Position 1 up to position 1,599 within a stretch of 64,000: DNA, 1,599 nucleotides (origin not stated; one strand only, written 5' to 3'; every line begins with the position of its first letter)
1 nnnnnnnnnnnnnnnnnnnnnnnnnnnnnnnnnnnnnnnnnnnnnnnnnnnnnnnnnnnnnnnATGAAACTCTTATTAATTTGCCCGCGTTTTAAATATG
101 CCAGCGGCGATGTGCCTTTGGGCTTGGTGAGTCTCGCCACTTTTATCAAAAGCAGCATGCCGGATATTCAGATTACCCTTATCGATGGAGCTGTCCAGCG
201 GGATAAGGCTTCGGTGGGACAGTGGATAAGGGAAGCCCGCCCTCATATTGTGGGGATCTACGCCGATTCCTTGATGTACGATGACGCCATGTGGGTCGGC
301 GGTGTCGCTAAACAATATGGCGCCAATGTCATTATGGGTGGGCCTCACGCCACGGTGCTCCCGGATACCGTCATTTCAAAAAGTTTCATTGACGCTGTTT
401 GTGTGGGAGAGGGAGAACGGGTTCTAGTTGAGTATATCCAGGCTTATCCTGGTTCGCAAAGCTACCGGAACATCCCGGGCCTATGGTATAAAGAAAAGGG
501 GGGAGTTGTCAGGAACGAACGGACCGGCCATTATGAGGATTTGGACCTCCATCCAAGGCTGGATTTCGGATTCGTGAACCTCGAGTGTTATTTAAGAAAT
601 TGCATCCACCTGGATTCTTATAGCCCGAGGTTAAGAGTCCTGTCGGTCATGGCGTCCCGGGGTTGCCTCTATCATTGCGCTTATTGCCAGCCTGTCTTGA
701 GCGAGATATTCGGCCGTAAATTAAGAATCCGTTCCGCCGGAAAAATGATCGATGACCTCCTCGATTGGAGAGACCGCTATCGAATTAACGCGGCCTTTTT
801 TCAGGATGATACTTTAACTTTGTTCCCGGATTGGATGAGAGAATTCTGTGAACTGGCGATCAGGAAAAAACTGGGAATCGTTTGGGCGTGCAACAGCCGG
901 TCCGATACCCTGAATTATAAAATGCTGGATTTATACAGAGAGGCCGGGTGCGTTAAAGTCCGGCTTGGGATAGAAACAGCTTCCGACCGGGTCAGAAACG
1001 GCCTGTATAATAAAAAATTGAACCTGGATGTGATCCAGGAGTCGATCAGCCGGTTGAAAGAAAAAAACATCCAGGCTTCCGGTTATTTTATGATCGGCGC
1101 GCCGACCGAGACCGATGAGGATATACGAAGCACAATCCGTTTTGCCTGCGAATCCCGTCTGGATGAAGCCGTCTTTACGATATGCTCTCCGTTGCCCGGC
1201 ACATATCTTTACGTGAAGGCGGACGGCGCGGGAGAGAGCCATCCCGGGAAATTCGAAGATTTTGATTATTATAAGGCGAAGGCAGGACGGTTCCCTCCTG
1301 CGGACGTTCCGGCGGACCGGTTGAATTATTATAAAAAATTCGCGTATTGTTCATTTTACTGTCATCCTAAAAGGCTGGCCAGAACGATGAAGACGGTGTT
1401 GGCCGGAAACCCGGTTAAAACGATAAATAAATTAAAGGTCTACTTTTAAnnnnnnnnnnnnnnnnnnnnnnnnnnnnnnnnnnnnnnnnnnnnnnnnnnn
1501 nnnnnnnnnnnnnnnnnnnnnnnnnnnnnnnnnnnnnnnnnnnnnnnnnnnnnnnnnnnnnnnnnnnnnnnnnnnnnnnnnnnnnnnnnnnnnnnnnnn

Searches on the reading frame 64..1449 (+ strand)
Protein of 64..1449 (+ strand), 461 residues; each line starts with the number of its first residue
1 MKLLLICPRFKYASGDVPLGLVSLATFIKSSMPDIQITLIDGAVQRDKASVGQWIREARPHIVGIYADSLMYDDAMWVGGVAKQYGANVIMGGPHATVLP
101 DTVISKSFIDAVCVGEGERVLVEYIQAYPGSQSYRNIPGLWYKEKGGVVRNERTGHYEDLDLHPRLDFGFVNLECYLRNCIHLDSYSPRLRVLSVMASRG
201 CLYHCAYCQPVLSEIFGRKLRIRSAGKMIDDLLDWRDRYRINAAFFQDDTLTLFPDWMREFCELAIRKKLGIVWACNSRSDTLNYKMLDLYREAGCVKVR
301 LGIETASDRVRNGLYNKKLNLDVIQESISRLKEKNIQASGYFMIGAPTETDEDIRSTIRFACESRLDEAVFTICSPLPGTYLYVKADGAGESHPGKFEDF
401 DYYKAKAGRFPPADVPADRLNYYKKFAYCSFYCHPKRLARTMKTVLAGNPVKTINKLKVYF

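Call 71: search_protein_families(library=pfam, max_evalue=0.01, proteins=[window:64-1449:+])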
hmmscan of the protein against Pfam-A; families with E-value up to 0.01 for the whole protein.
window:64-1449:+ (461 aa): 3 families
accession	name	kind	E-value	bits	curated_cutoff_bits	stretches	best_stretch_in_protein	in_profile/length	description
PF04055.27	Radical_SAM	-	5.2e-20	72.7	29.5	1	198-361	4-166/166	Radical SAM superfamily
PF02310.24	B12-binding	-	4.3e-10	39.9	32.1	1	18-123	14-119/121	B12 binding domain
PF19864.5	Radical_SAM_N2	-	0.00084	19.3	29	1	89-130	89-127/151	Radical SAM proteins, N-terminal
